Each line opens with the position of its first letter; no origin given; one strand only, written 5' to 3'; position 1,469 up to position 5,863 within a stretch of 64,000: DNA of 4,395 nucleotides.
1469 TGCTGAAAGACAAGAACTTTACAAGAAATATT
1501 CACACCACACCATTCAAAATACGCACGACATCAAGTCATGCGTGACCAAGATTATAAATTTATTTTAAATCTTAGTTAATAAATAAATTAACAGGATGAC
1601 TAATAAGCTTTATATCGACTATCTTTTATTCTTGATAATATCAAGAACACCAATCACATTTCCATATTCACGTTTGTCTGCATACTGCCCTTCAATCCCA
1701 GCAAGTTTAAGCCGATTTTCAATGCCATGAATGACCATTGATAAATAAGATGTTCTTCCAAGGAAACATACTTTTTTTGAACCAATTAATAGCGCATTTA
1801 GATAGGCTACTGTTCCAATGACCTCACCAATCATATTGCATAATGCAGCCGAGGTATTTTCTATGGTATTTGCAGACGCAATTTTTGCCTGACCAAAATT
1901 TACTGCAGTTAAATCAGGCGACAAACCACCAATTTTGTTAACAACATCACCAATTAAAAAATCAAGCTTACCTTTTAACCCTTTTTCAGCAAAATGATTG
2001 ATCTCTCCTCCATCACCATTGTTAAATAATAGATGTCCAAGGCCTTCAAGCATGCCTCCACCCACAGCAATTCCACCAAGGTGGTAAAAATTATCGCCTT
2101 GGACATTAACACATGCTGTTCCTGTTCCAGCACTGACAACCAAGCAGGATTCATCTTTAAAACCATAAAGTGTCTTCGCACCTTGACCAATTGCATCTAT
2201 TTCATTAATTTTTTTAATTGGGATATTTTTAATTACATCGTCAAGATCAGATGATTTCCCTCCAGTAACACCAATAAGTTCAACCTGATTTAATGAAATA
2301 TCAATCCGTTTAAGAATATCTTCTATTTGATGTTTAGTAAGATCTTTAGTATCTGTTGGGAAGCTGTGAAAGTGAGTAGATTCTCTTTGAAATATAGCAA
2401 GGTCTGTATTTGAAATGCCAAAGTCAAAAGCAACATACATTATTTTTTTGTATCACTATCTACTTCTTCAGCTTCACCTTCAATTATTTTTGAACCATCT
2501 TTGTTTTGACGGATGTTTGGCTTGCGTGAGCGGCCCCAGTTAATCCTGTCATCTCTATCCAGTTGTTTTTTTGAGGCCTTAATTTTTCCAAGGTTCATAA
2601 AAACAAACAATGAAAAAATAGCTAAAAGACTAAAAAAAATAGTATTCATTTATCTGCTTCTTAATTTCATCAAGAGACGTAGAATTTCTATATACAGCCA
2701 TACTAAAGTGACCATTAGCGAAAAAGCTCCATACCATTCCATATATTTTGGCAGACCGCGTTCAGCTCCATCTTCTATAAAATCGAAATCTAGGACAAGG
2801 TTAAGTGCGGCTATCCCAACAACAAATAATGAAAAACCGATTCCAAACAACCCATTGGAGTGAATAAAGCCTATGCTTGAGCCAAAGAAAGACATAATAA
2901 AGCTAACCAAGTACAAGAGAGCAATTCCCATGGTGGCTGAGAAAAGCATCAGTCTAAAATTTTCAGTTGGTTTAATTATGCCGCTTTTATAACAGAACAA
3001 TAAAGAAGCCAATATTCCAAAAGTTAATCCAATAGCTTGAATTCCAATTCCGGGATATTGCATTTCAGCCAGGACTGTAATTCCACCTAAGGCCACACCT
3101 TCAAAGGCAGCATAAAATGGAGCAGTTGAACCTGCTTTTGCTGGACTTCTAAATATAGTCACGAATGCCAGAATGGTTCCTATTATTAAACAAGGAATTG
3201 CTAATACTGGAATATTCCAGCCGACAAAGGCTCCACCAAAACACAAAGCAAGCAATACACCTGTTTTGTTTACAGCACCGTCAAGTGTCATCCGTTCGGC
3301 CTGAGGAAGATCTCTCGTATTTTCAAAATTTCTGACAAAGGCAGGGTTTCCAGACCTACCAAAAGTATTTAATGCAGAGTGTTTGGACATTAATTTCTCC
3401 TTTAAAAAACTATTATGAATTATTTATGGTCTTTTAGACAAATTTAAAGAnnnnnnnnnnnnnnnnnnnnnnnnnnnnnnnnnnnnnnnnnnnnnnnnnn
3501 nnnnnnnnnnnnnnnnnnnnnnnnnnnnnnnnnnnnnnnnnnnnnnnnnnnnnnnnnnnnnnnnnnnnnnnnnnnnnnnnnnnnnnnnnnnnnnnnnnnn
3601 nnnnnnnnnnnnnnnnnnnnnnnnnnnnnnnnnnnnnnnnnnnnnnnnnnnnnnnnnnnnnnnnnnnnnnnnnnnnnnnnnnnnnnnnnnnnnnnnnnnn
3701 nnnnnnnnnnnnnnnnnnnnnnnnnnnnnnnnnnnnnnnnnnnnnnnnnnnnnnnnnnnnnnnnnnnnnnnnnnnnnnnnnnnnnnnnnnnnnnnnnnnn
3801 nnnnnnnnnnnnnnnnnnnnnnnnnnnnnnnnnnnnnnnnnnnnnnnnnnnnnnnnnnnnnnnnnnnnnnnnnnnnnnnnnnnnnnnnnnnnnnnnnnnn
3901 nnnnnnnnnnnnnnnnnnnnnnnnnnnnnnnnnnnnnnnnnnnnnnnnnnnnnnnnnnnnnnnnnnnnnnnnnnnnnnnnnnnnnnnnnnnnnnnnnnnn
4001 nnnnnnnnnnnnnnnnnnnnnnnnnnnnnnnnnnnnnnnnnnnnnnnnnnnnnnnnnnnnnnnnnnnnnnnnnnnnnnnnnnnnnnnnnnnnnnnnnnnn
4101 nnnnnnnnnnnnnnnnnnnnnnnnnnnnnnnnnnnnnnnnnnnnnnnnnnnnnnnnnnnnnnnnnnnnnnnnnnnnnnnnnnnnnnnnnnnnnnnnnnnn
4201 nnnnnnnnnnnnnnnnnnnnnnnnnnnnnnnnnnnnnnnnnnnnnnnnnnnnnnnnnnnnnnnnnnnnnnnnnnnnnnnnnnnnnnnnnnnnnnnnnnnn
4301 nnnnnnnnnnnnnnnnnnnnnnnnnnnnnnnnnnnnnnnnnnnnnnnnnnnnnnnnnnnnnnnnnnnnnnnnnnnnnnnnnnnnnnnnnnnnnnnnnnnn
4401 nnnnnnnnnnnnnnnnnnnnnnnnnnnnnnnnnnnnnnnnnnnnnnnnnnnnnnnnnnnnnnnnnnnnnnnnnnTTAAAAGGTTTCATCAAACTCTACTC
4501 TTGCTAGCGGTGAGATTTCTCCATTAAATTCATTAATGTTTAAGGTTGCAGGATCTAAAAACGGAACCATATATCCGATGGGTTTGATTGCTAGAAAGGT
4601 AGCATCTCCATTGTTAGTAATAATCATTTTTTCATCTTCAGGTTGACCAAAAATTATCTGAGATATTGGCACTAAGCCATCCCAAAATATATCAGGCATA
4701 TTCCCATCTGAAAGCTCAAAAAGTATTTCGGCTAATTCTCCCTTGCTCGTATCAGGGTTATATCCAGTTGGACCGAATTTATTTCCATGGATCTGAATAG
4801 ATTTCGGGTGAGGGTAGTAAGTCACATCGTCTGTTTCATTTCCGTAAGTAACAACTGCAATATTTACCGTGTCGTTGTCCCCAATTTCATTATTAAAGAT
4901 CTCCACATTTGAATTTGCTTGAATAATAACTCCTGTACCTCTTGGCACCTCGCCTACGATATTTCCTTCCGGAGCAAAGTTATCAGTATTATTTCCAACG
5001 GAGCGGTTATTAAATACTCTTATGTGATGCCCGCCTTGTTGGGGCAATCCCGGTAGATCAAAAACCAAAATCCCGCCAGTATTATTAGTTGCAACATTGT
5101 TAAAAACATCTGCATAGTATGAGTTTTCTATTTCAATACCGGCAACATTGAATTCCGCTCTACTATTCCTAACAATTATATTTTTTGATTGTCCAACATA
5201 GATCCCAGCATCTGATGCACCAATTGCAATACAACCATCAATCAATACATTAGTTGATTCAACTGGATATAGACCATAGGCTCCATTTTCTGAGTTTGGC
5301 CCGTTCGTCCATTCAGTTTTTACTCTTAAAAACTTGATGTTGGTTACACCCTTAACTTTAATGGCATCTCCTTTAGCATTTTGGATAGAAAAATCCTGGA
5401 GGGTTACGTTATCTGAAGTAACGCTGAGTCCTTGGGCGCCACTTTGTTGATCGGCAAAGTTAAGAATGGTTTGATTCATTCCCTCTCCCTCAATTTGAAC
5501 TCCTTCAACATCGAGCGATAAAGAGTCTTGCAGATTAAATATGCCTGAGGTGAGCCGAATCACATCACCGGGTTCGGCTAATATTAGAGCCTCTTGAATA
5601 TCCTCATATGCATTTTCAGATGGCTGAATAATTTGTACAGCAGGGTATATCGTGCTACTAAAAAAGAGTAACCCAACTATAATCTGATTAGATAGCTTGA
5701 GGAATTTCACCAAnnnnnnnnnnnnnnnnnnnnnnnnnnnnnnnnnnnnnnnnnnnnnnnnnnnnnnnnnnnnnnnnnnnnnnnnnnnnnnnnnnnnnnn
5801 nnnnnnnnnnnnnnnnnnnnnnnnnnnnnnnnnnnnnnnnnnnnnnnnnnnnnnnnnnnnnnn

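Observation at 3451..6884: Uncharacterised three-gene module: cytoplasmic di-iron oxygenase, exported parallel beta-helix protein and exported dihaem cytochrome c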

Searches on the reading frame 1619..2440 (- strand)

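Call 3: search_protein_families(library=pfam, proteins=[window:1619-2440:-], max_evalue=0.01)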
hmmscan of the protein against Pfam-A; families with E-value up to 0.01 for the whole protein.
window:1619-2440:- (273 aa): 1 family
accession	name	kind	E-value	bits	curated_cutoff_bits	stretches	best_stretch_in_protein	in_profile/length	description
PF03630.20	Fumble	-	1.3e-17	64.4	28.5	1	99-228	149-290/334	Fumble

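Call 4: search_protein_families(library=ncbifam, proteins=[window:1619-2440:-], max_evalue=0.01)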
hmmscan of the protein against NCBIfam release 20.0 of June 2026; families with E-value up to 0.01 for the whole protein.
window:1619-2440:- (273 aa): 2 families
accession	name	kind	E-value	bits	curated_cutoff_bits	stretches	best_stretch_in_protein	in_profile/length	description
NF009842.0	PRK13317.1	equivalog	8.7e-43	146.7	234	1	3-271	5-274/277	type II pantothenate kinase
TIGR00555.1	panK_eukar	equivalog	1.7e-24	86.8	247.6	1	29-232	33-264/304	type II pantothenate kinase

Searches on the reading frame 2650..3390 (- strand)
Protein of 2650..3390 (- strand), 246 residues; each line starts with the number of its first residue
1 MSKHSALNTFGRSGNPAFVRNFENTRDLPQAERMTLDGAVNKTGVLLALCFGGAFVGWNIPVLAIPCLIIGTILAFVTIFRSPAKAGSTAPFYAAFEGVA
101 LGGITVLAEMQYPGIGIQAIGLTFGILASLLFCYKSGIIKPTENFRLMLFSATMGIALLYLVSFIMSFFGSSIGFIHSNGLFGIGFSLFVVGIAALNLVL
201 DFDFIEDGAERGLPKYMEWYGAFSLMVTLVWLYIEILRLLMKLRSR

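Call 3: search_protein_families(library=pfam, proteins=[window:2650-3390:-], max_evalue=0.01)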
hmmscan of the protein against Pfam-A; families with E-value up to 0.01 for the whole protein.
window:2650-3390:- (246 aa): 1 family
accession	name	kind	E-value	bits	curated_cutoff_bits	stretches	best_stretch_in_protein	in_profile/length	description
PF12811.12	BaxI_1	-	5e-73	246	26.2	1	15-244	1-232/233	Bax inhibitor 1 like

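Call 4: search_protein_families(library=ncbifam, proteins=[window:2650-3390:-], max_evalue=0.01)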
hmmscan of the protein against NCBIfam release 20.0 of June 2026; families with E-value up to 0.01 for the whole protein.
window:2650-3390:- (246 aa): 0 families

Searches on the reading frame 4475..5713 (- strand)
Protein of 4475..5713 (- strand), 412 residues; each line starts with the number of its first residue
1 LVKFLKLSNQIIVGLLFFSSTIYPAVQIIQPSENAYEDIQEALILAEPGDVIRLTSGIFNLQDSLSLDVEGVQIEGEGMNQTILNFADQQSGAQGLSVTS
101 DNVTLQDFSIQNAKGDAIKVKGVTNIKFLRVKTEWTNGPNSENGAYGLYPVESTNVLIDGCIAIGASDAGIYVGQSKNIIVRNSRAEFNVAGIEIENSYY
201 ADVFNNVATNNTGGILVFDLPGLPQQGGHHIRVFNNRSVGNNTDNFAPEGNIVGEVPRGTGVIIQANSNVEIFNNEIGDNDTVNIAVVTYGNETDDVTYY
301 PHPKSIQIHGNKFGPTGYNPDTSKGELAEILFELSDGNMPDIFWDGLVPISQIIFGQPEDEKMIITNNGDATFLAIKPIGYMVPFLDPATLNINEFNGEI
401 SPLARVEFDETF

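Call 3: search_protein_families(library=pfam, proteins=[window:4475-5713:-], max_evalue=0.01)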
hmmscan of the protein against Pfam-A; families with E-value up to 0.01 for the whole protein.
window:4475-5713:- (412 aa): 2 families
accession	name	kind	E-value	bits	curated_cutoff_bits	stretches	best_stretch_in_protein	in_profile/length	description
PF13229.12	Beta_helix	-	1.1e-13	51.5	25.9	1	71-218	2-145/158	Right handed beta helix region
PF05048.19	NosD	-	1e-06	28.8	23.6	1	114-292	15-160/212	Periplasmic copper-binding protein (NosD)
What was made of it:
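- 4475..5713 (-): g2: exported right-handed parallel beta-helix protein, TIGR03805 (411-412 aa; start GTG 5710 or TTG 5713). Pfam Beta_helix and NosD (call 3).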

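Call 4: search_protein_families(library=ncbifam, proteins=[window:4475-5713:-], max_evalue=0.01)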
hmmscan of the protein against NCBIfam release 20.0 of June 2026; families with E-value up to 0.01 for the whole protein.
window:4475-5713:- (412 aa): 3 families
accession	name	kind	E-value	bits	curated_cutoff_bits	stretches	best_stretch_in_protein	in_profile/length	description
TIGR03805.1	beta_helix_1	subfamily_domain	2.2e-122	408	141.5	1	39-347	1-314/314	parallel beta-helix domain-containing protein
TIGR04247.1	NosD_copper_fam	subfamily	2.6e-08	32.9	300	1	39-214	1-173/377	nitrous oxide reductase family maturation protein NosD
TIGR03804.1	para_beta_helix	repeat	8.5e-05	22.2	19.45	1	152-189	6-42/44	parallel beta-helix repeat protein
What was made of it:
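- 4475..5713 (-): TIGR03805, E 2e-122 (call 4).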

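Call 8: search_solved_structures(query=window:4475-5713:-, max_evalue=1, show_alignments=1)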
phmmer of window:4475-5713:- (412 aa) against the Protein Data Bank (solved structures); distinct sequences matched with E-value up to 1: 2.
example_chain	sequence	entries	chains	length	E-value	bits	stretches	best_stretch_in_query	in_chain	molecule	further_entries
8s6q_A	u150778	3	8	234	0.11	14.4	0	340-378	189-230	Phosphoglycerate mutase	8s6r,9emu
8s7m_A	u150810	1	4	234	0.11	14.4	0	340-378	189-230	Phosphoglycerate mutase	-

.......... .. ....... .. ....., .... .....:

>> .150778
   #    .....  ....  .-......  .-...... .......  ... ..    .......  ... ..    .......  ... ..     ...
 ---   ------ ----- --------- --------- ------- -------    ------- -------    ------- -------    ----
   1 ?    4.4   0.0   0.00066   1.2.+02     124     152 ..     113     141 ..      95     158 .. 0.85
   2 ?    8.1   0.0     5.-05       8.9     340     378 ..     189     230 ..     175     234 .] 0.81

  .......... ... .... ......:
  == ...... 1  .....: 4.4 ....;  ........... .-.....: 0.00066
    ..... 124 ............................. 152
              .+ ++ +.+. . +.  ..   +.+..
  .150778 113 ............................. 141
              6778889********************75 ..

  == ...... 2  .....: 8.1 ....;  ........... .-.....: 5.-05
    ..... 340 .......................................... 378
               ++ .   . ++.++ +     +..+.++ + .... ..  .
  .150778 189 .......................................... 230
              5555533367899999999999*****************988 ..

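Call 103: search_solved_structures(query=A11, max_evalue=0.1, show_alignments=1)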
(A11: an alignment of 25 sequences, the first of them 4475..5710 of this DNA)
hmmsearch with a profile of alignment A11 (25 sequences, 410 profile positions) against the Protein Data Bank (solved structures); distinct sequences matched with E-value up to 0.1: 2.
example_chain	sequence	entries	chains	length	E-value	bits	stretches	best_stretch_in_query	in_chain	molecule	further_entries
7dmk_A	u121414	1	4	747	0.00012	24.1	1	32-120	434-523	BcAlyPL6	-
8tne_A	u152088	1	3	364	0.064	15.2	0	45-115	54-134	Pectinesterase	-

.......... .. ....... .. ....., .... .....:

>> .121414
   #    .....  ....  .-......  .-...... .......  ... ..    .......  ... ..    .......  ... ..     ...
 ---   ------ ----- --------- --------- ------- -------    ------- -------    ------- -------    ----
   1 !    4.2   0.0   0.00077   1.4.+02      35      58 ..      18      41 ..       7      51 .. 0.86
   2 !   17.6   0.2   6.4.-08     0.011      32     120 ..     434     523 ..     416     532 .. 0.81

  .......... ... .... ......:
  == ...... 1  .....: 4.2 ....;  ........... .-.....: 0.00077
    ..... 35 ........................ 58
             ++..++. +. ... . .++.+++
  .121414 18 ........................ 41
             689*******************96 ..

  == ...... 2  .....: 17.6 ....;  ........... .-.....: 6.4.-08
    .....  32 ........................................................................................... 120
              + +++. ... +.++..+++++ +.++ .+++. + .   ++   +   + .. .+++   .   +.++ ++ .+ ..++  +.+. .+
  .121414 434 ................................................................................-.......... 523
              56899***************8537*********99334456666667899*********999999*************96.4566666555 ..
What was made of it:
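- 4475..5713 (-): Weak PL6 alginate-lyase match, E 1e-4 (call 103).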
